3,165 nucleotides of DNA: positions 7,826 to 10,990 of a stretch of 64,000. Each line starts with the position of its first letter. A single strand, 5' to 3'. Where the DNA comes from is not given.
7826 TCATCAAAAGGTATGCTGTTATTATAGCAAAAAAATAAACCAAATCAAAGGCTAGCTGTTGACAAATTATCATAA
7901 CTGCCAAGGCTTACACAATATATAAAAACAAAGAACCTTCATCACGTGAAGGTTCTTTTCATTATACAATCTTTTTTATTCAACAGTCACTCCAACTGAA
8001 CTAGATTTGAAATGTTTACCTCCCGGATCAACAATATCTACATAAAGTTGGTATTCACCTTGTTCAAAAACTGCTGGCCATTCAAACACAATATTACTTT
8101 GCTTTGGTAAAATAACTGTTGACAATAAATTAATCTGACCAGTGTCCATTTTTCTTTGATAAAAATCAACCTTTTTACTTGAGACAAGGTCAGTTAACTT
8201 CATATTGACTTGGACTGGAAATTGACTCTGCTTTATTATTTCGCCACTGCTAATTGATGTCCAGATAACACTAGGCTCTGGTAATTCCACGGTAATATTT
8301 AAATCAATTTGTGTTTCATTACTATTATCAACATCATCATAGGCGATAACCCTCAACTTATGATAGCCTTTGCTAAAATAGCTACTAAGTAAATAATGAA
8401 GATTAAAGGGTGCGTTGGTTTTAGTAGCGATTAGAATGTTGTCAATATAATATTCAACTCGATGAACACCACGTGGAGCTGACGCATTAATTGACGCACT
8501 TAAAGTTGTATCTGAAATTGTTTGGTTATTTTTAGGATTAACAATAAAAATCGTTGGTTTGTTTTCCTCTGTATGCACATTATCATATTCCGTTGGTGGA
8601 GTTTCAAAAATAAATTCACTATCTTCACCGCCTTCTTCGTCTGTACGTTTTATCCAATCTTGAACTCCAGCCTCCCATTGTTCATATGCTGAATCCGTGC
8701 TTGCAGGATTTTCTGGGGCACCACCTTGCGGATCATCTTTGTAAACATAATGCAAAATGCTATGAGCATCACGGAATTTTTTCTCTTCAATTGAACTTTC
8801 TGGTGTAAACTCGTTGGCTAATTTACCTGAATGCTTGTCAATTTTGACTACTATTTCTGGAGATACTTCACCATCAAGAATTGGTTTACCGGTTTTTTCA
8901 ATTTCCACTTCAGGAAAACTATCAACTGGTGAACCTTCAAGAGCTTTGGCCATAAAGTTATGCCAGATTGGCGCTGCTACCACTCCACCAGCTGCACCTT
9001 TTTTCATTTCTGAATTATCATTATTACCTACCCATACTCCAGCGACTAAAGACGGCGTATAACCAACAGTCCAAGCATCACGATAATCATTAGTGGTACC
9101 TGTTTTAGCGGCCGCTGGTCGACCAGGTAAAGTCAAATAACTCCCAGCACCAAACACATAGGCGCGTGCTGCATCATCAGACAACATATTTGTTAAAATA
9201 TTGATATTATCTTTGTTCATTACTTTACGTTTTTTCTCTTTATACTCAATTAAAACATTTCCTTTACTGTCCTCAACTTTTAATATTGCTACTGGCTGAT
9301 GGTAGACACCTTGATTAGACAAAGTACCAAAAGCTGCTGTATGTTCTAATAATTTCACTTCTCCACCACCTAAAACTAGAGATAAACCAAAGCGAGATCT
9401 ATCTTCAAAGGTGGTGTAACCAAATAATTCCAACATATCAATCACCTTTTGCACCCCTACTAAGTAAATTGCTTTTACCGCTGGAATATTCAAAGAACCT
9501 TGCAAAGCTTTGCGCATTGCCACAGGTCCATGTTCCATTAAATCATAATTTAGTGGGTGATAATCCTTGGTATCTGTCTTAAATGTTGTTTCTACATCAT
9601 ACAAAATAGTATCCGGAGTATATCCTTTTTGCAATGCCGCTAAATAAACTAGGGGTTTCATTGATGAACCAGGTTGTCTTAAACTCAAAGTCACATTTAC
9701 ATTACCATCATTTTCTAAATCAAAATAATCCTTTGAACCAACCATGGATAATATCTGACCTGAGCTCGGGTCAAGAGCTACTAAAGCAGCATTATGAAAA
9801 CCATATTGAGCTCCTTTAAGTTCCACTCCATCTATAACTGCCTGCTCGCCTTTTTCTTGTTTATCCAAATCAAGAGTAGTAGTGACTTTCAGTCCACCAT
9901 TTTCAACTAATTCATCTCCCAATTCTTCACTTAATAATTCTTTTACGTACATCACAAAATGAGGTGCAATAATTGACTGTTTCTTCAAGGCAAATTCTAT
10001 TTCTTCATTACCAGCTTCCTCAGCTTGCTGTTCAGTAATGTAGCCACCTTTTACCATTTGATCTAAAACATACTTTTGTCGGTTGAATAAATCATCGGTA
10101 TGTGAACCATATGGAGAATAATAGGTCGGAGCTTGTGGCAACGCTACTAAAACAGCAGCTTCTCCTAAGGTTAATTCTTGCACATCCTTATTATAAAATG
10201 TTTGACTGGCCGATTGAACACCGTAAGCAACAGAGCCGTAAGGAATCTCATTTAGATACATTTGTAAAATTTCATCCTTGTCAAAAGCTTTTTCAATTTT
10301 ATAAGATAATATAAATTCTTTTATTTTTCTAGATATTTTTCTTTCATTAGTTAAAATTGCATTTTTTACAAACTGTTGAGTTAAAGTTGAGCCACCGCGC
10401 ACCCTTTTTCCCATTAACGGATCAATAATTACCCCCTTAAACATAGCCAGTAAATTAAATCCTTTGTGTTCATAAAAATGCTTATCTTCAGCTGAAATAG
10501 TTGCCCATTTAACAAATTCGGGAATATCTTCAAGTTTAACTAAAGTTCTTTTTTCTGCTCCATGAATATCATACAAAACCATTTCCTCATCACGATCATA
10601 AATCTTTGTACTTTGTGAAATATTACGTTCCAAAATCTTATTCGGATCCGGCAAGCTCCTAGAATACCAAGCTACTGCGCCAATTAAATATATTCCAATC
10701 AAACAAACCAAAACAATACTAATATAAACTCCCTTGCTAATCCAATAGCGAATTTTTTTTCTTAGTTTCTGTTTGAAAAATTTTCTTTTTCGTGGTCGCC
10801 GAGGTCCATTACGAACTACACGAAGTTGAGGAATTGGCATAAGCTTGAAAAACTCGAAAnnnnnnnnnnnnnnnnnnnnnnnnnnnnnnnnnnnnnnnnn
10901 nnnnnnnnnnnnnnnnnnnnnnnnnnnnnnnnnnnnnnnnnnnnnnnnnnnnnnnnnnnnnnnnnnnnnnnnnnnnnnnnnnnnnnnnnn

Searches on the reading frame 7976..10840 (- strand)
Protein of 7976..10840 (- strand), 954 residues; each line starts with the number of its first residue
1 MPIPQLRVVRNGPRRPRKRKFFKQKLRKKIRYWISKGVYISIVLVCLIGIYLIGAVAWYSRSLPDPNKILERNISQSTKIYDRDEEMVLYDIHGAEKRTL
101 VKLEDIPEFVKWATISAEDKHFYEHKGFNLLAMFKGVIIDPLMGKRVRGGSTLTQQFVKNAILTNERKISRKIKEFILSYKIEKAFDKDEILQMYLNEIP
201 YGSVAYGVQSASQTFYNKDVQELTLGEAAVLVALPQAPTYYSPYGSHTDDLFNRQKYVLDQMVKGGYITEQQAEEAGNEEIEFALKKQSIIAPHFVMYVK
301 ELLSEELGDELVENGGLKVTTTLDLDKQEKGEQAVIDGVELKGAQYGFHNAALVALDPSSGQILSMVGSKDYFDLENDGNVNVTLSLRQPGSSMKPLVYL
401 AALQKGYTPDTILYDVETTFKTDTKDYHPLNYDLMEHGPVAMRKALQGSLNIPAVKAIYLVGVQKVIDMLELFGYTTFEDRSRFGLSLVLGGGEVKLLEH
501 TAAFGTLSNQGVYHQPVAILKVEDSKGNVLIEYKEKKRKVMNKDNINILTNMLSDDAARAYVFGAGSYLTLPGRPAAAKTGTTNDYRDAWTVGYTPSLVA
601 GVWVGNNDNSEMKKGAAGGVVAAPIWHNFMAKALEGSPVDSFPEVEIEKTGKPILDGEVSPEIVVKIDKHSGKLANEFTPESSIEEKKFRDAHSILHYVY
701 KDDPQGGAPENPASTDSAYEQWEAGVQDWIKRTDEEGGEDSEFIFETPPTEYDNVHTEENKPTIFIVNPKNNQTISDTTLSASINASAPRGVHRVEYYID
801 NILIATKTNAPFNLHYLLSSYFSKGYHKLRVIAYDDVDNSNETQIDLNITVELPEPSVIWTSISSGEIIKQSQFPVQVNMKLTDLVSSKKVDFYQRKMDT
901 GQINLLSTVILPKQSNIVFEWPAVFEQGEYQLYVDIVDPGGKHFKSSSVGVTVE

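Call 8: search_protein_families(library=pfam, proteins=[window:7976-10840:-], max_evalue=0.001)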
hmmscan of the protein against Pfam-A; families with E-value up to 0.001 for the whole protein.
window:7976-10840:- (954 aa): 3 families
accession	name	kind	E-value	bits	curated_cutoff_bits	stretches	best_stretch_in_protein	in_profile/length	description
PF00912.28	Transgly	-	1.2e-58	198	27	1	88-262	4-177/178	Transglycosylase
PF00905.27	Transpeptidase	-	1.6e-24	87.1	22.1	1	352-630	2-298/299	Penicillin binding protein transpeptidase domain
PF17957.7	Big_7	-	2.7e-13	50.8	24.1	1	762-831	1-70/70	Bacterial Ig domain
